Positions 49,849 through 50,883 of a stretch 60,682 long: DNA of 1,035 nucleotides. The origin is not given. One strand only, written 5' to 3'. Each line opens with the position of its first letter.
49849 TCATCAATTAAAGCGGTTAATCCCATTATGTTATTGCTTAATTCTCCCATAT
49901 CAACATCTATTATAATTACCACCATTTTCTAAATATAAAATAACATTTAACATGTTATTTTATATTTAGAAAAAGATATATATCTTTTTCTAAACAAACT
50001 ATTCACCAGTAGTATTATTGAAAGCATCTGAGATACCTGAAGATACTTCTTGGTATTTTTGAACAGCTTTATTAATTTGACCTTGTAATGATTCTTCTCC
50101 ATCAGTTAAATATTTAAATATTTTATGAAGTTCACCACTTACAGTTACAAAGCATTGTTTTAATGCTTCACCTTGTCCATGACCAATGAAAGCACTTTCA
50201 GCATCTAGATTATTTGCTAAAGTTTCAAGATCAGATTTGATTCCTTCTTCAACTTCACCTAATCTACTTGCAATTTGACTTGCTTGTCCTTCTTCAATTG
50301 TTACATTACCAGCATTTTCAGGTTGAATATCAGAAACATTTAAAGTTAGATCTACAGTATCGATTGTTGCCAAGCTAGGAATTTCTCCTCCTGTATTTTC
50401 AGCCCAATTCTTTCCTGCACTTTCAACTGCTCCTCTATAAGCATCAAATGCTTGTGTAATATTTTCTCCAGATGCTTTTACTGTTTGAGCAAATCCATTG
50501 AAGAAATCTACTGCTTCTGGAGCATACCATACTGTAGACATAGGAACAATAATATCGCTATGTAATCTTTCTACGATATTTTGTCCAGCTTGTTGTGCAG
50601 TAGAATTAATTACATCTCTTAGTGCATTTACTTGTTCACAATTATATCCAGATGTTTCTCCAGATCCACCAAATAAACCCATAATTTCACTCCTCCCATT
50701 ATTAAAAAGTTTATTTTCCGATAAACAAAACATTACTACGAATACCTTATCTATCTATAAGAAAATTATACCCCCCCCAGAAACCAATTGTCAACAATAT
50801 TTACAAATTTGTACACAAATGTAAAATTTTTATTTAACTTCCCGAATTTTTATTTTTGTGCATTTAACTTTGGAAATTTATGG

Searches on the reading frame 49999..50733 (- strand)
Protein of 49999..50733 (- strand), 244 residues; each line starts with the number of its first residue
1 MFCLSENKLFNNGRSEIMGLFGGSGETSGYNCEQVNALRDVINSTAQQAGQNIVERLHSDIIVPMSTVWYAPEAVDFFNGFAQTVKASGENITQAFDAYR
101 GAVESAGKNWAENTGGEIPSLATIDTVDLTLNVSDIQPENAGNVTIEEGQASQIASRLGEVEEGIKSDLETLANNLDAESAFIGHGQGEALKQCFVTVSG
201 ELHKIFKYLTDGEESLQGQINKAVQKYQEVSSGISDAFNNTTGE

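Call 8: search_protein_families(library=pfam, proteins=[window:49999-50733:-], max_evalue=0.01)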
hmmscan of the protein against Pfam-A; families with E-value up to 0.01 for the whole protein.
window:49999-50733:- (244 aa): 0 families

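Call 14: find_related_loci(query=window:49999-50733:-, collection=genome_contigs, flank=3000)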
Query window:49999-50733:- (244 aa) in genome_contigs; peptide patterns used: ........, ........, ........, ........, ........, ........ (x = any residue, [..] = any of these).
111 stretches matched a pattern; 8 encode a relative of the query (tblastn E <= 1e-3); 8 distinct loci.
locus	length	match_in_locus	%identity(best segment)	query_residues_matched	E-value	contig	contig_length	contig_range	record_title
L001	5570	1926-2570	83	30-244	1e-120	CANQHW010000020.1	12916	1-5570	MAG: uncultured Bacilli bacterium isolate Lapin-028__bin45 genome assembly, contig: Lapin-028__NODE_5468_length_12916_co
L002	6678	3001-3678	81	18-241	7e-118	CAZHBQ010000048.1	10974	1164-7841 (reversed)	MAG TPA_asm: uncultured Methanobacteriaceae archaeon isolate SRP222994_co1_512 genome assembly, contig: NODE_12641_lengt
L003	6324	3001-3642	76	18-230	9e-110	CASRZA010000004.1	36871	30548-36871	MAG: uncultured Bacilli bacterium isolate extra-ERR2497917.11_1677795655 genome assembly, contig: NODE_190_length_36871_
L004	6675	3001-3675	69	18-243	1e-107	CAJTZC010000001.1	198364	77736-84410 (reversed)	MAG TPA_asm: uncultured Bacilli bacterium isolate MGBC119269 genome assembly, contig: MGBC119269.1, whole genome shotgun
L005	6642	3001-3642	70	26-239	5e-99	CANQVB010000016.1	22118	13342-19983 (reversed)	MAG: uncultured Bacilli bacterium isolate Lapin-033__bin34 genome assembly, contig: Lapin-033__NODE_1919_length_22118_co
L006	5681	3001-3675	63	18-241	2e-95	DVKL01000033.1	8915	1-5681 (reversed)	MAG TPA_asm: Candidatus Faecimonas intestinavium isolate USAMLcec2-12447 USAMLcec2__C59352_L8915_SRR5280393, whole genom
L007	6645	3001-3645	54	28-241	1e-71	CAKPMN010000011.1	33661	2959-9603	MAG: uncultured Bacilli bacterium isolate REFINED_METABAT215_TOP10_CONTIGS_1500_ASSEMBLY_K77_MERGED__Hadza_PheChl_Fiber-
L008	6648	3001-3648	38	14-240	4e-47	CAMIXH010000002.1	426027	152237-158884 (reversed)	MAG: uncultured Tenericutes bacterium isolate SRR12081296_bin.39_metaWRAP_v1.3_MAG genome assembly, contig: ERZ12289772.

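Call 16: find_encoding_contigs(protein=window:49999-50682:-, flank=3000, max_places=10)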
Protein window:49999-50682:- (227 aa): 5 contigs read that carry it; 5 places shown.
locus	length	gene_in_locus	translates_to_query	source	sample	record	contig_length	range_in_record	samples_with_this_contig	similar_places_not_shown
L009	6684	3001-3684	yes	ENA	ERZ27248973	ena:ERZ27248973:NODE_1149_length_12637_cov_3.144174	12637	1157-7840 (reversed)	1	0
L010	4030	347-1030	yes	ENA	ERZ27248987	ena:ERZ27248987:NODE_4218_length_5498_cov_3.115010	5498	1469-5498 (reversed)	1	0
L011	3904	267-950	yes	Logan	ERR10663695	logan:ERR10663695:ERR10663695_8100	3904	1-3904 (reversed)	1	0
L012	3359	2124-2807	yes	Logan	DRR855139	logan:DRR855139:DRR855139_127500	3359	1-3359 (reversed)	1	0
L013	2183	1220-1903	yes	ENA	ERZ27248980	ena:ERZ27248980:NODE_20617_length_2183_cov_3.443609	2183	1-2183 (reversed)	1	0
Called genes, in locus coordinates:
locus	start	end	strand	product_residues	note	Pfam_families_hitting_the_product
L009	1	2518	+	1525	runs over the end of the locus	PF01580:FtsK_SpoIIIE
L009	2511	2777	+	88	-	-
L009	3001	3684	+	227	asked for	-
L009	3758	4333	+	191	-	-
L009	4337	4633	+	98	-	-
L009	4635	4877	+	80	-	-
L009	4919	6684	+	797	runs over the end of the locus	-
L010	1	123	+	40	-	?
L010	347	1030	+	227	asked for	-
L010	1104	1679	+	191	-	-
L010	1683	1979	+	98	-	-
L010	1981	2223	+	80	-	-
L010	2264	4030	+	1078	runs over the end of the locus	?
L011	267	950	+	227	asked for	-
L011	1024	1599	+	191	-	-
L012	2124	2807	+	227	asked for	-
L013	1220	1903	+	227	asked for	-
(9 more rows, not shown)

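Call 20: find_homologous_proteins(query=window:49999-50682:-, max_evalue=1e-10)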
Query window:49999-50682:- (227 aa): 76 proteins with E <= 1e-10 among 338 candidates.
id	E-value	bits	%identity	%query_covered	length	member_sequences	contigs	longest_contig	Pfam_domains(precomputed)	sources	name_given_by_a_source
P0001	3.7e-138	476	97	100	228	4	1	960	-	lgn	-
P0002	8.3e-119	413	85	98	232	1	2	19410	PF19840.6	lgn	-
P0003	1.6e-116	405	82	99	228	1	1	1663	-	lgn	-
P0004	1.4e-115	402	83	95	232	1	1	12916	-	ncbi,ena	-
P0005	9.4e-115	400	80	100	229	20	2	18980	-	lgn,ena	-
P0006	1.2e-113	396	81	100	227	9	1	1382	-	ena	-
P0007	5.8e-112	390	78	99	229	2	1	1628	-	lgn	-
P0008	8.3e-111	387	79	98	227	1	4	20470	-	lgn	-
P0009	1.7e-110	386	77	99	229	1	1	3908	-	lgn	-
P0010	3.1e-109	382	78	100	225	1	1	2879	-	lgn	-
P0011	3.3e-109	381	78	100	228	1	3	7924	-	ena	-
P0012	5.2e-109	381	78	99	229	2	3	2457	-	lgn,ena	-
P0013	1.6e-108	379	78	96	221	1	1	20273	-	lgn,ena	-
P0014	4.4e-107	375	77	99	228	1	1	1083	-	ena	-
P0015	1.0e-106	373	76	94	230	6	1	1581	-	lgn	-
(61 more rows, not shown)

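Call 21: find_encoding_contigs(protein=P0001, flank=1500, max_places=10)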
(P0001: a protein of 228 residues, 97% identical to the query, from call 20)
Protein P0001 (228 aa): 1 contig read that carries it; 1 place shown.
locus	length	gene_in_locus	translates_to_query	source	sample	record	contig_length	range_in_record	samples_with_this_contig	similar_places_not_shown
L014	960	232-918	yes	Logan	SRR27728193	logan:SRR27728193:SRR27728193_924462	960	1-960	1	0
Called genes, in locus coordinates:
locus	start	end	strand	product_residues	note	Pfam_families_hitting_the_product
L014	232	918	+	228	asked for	-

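Call 22: find_encoding_contigs(protein=P0002, flank=1500, max_places=10)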
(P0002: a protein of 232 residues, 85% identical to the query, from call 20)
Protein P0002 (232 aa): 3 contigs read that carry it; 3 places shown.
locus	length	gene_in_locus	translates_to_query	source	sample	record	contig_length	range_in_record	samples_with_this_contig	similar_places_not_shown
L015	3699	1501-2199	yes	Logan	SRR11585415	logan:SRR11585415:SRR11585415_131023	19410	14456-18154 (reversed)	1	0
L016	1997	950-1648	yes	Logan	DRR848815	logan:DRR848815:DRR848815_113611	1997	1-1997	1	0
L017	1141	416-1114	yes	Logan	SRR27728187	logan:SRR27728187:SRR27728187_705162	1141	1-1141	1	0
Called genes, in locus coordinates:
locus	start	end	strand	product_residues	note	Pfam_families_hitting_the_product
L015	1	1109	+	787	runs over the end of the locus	?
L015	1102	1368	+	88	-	-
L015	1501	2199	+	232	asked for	PF19840:DUF6317 (faint)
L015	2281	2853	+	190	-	-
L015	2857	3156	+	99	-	-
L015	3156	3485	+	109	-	-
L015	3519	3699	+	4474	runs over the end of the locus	-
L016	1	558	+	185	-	?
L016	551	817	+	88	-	-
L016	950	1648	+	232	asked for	PF19840:DUF6317 (faint)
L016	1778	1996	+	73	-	?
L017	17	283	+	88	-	-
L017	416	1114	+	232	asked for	PF19840:DUF6317 (faint)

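Call 23: find_encoding_contigs(protein=P0005, flank=1500, max_places=10)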
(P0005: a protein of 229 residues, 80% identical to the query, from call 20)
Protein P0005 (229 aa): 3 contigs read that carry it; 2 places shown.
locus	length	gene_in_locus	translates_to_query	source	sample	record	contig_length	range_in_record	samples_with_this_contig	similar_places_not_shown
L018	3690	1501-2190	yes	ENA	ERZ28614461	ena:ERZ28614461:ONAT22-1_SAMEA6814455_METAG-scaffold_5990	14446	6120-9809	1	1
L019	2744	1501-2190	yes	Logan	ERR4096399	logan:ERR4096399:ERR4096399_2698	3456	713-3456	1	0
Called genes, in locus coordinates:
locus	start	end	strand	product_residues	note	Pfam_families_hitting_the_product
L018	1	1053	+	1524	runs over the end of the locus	PF01580:FtsK_SpoIIIE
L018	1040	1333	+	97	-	-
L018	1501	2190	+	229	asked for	-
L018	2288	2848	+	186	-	-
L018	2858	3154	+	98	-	-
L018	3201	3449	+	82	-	-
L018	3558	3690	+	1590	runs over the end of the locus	?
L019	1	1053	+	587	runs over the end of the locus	?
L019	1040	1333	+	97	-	-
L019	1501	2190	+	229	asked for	-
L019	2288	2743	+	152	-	?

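Call 24: find_encoding_contigs(protein=P0003, flank=1500, max_places=10)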
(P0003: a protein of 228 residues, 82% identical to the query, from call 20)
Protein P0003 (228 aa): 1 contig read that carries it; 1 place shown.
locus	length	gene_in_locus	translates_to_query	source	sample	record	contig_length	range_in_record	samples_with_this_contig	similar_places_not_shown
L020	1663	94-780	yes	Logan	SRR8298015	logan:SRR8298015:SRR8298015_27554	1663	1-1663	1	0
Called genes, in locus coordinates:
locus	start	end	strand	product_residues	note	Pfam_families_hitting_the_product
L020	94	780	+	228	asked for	-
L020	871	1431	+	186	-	-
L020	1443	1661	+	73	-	?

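Call 33: list_cluster_members(proteins=[P0001, window:49999-50682:-])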
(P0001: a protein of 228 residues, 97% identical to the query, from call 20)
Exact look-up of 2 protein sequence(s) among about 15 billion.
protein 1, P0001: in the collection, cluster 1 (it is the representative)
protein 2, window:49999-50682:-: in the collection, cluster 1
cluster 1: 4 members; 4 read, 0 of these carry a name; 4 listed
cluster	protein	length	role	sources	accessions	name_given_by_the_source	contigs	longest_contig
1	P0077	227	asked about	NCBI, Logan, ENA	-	-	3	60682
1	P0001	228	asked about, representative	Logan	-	-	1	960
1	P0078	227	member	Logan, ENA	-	-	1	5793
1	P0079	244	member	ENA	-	-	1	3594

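Call 34: find_encoding_contigs(protein=P0078, flank=2500, max_places=10)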
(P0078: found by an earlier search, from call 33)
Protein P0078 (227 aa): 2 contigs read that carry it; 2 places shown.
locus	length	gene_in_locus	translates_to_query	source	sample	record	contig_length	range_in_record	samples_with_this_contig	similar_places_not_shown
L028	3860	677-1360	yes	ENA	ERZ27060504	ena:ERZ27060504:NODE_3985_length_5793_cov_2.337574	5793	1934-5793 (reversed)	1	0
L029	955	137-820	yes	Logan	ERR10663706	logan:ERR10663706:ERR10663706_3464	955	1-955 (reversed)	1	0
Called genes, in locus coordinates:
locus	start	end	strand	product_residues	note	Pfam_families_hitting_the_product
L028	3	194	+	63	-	?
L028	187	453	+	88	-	-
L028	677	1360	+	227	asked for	-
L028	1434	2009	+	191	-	-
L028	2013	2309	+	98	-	-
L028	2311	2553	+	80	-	-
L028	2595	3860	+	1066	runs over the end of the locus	?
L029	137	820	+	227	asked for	-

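Call 35: find_encoding_contigs(protein=P0079, flank=2500, max_places=10)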
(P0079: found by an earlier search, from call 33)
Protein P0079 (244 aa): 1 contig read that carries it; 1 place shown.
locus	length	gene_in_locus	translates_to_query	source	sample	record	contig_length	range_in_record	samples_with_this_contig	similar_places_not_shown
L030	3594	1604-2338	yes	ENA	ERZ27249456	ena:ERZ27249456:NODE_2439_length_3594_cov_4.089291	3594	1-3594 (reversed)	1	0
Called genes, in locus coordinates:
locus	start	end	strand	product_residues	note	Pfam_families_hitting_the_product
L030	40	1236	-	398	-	PF13936:HTH_38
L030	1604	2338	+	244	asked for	-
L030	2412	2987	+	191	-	-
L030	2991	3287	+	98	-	-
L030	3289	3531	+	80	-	-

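Call 39: search_protein_families(library=ncbifam, proteins=[window:49999-50682:-], max_evalue=0.01)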
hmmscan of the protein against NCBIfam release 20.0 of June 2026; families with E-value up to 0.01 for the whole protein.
window:49999-50682:- (227 aa): 1 family
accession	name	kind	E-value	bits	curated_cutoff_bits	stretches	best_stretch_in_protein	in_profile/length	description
TIGR03930.1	WXG100_ESAT6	subfamily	0.0022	18.1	44.85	0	129-213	4-84/90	WXG100 family type VII secretion target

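Call 45: find_related_loci(query=A2, collection=genome_contigs, flank=700)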
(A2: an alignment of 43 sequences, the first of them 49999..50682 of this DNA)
Query A2 (227 aa) in genome_contigs; peptide patterns used: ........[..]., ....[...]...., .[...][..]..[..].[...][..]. (x = any residue, [..] = any of these).
114 stretches matched a pattern; 16 encode a relative of the query (tblastn E <= 1e-3); 15 distinct loci.
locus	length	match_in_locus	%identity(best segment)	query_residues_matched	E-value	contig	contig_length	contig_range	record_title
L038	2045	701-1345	83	13-227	1e-122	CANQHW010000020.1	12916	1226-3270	MAG: uncultured Bacilli bacterium isolate Lapin-028__bin45 genome assembly, contig: Lapin-028__NODE_5468_length_12916_co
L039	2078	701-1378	81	1-224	1e-119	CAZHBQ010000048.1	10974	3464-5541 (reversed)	MAG TPA_asm: uncultured Methanobacteriaceae archaeon isolate SRP222994_co1_512 genome assembly, contig: NODE_12641_lengt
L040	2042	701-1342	76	1-213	2e-111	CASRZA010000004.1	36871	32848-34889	MAG: uncultured Bacilli bacterium isolate extra-ERR2497917.11_1677795655 genome assembly, contig: NODE_190_length_36871_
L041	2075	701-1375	69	1-226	8e-109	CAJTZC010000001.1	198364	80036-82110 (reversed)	MAG TPA_asm: uncultured Bacilli bacterium isolate MGBC119269 genome assembly, contig: MGBC119269.1, whole genome shotgun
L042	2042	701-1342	70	9-222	7e-100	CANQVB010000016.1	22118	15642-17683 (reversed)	MAG: uncultured Bacilli bacterium isolate Lapin-033__bin34 genome assembly, contig: Lapin-033__NODE_1919_length_22118_co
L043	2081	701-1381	62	1-227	3e-97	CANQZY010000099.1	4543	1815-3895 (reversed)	MAG: uncultured Methanobrevibacter sp. isolate Lapin-016__bin7 genome assembly, contig: Lapin-016__NODE_18586_length_454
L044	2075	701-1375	63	1-224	4e-96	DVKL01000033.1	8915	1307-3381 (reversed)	MAG TPA_asm: Candidatus Faecimonas intestinavium isolate USAMLcec2-12447 USAMLcec2__C59352_L8915_SRR5280393, whole genom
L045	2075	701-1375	64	1-225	2e-92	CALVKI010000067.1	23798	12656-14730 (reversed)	MAG: uncultured Bacilli bacterium isolate E13__bin56 genome assembly, contig: E13__k127_163478, whole genome shotgun seq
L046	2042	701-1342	61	1-214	7e-87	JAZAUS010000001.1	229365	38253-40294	MAG: Bacilli bacterium isolate R95_purified_bin52 k141_245076_length_229365_cov_24.2358, whole genome shotgun sequence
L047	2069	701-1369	56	1-223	6e-81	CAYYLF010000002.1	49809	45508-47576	MAG TPA_asm: uncultured Muribaculaceae bacterium isolate SRP287540_co2_52 genome assembly, contig: NODE_575_length_49809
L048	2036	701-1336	54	11-221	6e-72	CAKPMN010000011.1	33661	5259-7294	MAG: uncultured Bacilli bacterium isolate REFINED_METABAT215_TOP10_CONTIGS_1500_ASSEMBLY_K77_MERGED__Hadza_PheChl_Fiber-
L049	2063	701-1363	52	2-221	6e-72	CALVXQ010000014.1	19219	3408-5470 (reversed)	MAG: uncultured Bacilli bacterium isolate BRZ_LM__bin26 genome assembly, contig: BRZ_LM__NODE_3876_length_19219_cov_8.11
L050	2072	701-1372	68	1-223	5e-102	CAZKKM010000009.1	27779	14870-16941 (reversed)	MAG TPA_asm: uncultured Muribaculaceae bacterium isolate SRP287540_co1_443 genome assembly, contig: NODE_1692_length_277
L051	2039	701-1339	53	12-224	2e-73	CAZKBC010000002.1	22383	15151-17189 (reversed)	MAG TPA_asm: uncultured Muribaculaceae bacterium isolate SRP294416_co3_734 genome assembly, contig: NODE_3376_length_223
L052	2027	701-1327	38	9-221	3e-47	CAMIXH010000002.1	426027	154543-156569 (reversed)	MAG: uncultured Tenericutes bacterium isolate SRR12081296_bin.39_metaWRAP_v1.3_MAG genome assembly, contig: ERZ12289772.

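Call 46: find_related_loci(query=A2, collection=metagenome_contigs, flank=700)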
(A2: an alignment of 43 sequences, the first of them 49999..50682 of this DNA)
Query A2 (227 aa) in metagenome_contigs; peptide patterns used: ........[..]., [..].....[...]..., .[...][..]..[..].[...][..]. (x = any residue, [..] = any of these).
116 stretches matched a pattern; 21 encode a relative of the query (tblastn E <= 1e-3); 21 distinct loci.
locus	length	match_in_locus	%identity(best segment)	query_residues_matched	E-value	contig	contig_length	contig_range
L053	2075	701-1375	63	1-224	3e-96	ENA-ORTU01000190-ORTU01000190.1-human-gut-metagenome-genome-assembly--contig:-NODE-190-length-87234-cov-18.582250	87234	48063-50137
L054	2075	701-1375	63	1-224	3e-96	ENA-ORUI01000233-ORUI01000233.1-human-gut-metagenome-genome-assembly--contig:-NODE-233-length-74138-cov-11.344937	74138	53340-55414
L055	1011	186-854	60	1-224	8e-97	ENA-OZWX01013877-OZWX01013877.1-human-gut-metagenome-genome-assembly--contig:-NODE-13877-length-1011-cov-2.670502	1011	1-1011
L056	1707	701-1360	57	3-223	1e-81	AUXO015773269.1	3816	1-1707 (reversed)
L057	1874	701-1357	46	7-224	7e-65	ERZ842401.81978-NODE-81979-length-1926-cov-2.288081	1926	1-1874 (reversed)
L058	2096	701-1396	47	1-223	5e-62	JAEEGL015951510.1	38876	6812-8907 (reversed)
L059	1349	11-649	43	9-221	6e-60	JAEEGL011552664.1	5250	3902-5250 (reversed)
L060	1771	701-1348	45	9-223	2e-59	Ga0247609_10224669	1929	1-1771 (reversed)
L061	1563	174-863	47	1-223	2e-58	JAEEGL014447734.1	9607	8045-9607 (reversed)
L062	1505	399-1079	39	2-227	2e-54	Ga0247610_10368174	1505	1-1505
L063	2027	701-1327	38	9-221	2e-47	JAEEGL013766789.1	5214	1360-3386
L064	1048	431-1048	40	1-205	5e-48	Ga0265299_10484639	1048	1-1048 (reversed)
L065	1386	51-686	37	8-223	8e-45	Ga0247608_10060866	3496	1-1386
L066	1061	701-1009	69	1-102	4e-46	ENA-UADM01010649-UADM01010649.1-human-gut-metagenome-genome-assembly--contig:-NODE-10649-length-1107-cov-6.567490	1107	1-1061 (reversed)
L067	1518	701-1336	36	8-223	2e-44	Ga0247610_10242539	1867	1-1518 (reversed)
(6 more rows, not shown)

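Call 59: predict_structure(alignment_id=A2)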
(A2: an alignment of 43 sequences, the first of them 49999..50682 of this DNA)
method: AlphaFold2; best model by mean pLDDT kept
length: 227 residues; sequences in the alignment: 43
mean_pLDDT: 90.1   pTM: 0.84
mean pLDDT of the five models: 90.1, 89.9, 89.8, 89.6, 89.3
residues with pLDDT >= 90: 169; 70-90: 39; 50-70: 8; < 50: 11
segments of 3 or more residues with pLDDT < 50: 1-10
pLDDT, mean of each block of 10 residues (from residue 1): 39 81 96 98 98 98 98 97 93 89 95 97 95 97 97 94 75 91 97 95 96 86 65
secondary structure, 60 per line:
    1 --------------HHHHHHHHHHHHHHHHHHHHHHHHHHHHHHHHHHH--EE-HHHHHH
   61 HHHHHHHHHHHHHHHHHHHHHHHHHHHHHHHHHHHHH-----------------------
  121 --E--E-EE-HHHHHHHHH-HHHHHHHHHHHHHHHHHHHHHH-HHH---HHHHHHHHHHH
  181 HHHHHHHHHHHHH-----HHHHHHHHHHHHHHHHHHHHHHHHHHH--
elements in order: H15-49 H55-97 H131-139 H141-162 H170-193 H199-225

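Call 62: fold_search(model_id=the predicted structure, library=pdb)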
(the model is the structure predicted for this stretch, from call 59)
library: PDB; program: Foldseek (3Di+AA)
matches with E <= 10: 395; with E <= 0.001: 0
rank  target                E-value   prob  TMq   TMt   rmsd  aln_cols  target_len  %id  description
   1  6lkp_A                6.8e-02  0.80  0.26  0.32  11.8       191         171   10  Crystal structure of Dps1 from the thermophilic non-heterocystous filamentous cyanobacterium Thermoleptolyngbya sp. O- (released 2020-03-25)
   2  1z4a_A                9.2e-02  0.54  0.22  0.28  13.2       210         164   11  Ferritin from T. maritima (released 2006-10-24)
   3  1moj_A                1.0e-01  0.47  0.20  0.24  12.5       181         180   13  Crystal structure of an archaeal dps-homologue from Halobacterium salinarum (released 2004-04-20)
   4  1moj_B                1.3e-01  0.47  0.22  0.26  11.6       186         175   13  Crystal structure of an archaeal dps-homologue from Halobacterium salinarum (released 2004-04-20)
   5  5hjf_A                1.4e-01  0.66  0.26  0.30  11.7       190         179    9  The apo form of Dps4 from Nostoc punctiforme (released 2017-01-25)
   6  8d9o                  1.5e-01  0.20  0.18  0.21  29.3       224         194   12  De Novo Photosynthetic Reaction Center Protein in Apo-State (released 2022-09-28)
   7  6lkp_C                1.6e-01  0.38  0.22  0.26  11.3       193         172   12  Crystal structure of Dps1 from the thermophilic non-heterocystous filamentous cyanobacterium Thermoleptolyngbya sp. O- (released 2020-03-25)
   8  2c41_C                1.8e-01  0.54  0.25  0.31  10.3       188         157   12  X-ray structure of Dps from Thermosynechococcus elongatus (released 2006-10-11)
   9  7ohf                  1.9e-01  0.28  0.20  0.24  12.5       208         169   12  Cryo-EM structure of pyrococcus furiosus apoferritin in nanofluidic channels (released 2021-08-11)
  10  5hjh_D                2.0e-01  0.51  0.25  0.30  11.8       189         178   10  Dps4 from Nostoc punctiforme in complex with Fe ions (released 2017-01-25)
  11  8ff9_B                2.0e-01  0.33  0.21  0.27  12.7       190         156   10  Crystal structure of Apo Dps protein (PA0962) from Pseudomonas aeruginosa (orthorhombic form) (released 2023-03-08)
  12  5hjh_A                2.1e-01  0.57  0.26  0.31  12.1       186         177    9  Dps4 from Nostoc punctiforme in complex with Fe ions (released 2017-01-25)
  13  6ls3_A                2.1e-01  0.35  0.21  0.27  13.6       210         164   12  cubic-shaped crystal of TmFtn mutant-T4FY stimulated by Mg (released 2021-01-20)
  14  4cyb_A                2.1e-01  0.25  0.19  0.23  14.1       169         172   14  DpsC from Streptomyces coelicolor (released 2014-06-25)
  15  2c41_B                2.2e-01  0.47  0.25  0.32  10.3       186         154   13  X-ray structure of Dps from Thermosynechococcus elongatus (released 2006-10-11)
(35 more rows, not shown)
